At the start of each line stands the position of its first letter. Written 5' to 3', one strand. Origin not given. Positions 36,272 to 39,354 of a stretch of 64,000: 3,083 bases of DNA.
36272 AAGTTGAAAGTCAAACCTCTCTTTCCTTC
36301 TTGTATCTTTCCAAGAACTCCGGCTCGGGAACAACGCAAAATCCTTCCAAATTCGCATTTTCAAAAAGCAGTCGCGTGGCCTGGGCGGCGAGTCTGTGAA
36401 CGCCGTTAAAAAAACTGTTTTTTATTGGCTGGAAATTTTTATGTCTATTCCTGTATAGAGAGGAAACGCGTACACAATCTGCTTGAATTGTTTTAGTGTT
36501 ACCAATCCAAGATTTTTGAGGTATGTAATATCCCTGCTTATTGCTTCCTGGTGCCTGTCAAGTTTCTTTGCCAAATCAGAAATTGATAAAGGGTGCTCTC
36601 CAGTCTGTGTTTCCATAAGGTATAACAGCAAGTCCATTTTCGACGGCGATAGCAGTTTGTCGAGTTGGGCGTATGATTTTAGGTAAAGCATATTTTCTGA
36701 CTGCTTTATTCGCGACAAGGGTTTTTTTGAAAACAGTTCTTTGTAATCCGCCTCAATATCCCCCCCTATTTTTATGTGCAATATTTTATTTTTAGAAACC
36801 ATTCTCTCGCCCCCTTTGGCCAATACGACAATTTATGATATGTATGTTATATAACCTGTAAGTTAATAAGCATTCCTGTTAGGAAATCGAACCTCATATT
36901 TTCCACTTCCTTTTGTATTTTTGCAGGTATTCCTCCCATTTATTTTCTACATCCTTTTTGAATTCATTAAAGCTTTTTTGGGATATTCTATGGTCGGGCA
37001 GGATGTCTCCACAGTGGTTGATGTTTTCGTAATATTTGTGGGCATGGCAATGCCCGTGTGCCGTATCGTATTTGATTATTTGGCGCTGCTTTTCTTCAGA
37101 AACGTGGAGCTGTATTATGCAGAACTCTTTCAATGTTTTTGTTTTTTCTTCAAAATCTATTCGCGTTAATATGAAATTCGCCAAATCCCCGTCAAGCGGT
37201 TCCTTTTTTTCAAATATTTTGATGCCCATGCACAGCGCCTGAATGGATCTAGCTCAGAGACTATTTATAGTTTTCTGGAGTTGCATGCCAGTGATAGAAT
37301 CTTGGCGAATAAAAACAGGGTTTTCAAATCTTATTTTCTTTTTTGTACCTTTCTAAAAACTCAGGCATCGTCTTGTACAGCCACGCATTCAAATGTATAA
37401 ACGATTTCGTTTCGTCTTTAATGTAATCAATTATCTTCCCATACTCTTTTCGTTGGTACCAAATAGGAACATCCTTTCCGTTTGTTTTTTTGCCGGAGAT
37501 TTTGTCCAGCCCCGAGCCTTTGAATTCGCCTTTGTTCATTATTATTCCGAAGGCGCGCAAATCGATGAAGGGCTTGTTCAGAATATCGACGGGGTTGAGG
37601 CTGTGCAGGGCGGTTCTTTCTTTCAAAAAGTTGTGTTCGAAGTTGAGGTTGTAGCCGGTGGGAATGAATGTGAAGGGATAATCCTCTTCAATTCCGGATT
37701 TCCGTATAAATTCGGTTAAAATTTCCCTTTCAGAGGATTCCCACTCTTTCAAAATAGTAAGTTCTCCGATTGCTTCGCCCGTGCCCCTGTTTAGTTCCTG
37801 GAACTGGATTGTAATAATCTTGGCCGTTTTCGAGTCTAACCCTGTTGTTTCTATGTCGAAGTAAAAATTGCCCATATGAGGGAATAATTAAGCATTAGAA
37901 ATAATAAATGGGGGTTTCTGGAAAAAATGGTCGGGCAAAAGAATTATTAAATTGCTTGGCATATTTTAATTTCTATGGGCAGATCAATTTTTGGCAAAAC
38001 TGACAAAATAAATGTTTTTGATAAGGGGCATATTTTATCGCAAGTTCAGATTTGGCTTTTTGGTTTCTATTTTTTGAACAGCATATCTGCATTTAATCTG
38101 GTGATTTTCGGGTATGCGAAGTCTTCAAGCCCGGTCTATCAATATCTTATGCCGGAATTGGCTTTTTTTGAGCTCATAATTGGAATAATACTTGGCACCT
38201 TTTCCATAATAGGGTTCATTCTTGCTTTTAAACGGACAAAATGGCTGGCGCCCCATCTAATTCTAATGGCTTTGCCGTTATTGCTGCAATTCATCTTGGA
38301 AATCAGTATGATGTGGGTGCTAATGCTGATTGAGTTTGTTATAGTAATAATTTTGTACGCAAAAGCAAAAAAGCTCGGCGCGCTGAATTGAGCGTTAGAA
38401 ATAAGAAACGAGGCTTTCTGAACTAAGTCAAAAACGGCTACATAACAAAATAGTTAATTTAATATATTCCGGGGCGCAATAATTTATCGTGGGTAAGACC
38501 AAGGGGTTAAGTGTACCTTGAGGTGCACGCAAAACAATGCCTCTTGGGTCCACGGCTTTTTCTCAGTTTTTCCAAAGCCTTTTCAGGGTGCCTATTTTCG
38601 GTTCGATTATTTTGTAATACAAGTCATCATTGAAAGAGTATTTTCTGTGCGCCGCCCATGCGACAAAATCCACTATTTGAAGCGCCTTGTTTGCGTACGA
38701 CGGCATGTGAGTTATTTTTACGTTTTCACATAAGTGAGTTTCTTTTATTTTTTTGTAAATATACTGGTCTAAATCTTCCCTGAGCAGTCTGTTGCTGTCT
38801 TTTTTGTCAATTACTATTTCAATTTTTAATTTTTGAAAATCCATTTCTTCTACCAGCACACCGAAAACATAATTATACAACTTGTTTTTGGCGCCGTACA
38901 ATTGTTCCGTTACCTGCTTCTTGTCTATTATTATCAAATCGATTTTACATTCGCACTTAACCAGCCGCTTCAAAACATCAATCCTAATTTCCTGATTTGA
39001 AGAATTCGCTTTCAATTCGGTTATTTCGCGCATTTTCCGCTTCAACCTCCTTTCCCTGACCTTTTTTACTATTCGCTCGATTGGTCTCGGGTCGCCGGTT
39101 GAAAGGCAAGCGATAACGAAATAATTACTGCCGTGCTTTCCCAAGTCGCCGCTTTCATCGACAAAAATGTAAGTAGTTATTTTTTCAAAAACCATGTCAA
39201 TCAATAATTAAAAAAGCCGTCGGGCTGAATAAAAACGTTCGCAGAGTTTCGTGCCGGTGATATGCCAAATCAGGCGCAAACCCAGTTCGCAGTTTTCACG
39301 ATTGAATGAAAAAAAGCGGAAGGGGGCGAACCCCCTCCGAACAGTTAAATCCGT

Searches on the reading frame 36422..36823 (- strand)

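Call 77: search_protein_families(library=pfam, proteins=[window:36422-36823:-], max_evalue=0.0001)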
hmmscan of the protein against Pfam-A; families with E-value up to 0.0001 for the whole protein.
window:36422-36823:- (133 aa): 3 families
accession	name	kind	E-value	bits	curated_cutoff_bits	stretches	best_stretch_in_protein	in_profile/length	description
PF25212.1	HVO_A0114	-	4.1e-14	52.6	27.6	1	42-115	4-73/84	HVO_A0114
PF12802.13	MarR_2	-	4.5e-05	24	27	1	58-110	3-52/61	MarR family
PF08279.18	HTH_11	-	5.5e-05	23.4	25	1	74-106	12-43/55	HTH domain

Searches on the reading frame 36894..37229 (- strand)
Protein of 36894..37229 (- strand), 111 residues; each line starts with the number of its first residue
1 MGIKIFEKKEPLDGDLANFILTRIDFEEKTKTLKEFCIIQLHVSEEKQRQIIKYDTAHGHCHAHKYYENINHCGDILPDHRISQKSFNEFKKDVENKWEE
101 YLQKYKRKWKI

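Call 77: search_protein_families(library=pfam, proteins=[window:36894-37229:-], max_evalue=0.0001)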
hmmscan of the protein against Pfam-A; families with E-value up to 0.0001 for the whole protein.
window:36894-37229:- (111 aa): 1 family
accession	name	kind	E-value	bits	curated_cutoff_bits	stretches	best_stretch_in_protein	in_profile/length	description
PF24839.1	DUF7718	-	1.9e-10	41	25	1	21-108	15-101/104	Domain of unknown function (DUF7718)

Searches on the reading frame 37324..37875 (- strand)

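Call 77: search_protein_families(library=pfam, proteins=[window:37324-37875:-], max_evalue=0.0001)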
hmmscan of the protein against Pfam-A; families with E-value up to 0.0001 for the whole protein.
window:37324-37875:- (183 aa): 1 family
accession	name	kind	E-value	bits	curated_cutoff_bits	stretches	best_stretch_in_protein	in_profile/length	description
PF13482.12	RNase_H_2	-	1.1e-08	35.6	22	1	5-166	2-164/165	RNase_H superfamily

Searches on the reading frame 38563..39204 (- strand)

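Call 77: search_protein_families(library=pfam, proteins=[window:38563-39204:-], max_evalue=0.0001)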
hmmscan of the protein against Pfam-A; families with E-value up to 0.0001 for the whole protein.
window:38563-39204:- (213 aa): 1 family
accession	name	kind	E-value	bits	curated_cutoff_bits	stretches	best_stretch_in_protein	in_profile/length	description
PF12686.12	DUF3800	-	1.5e-14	55.4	21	1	12-188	1-149/149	Protein of unknown function (DUF3800)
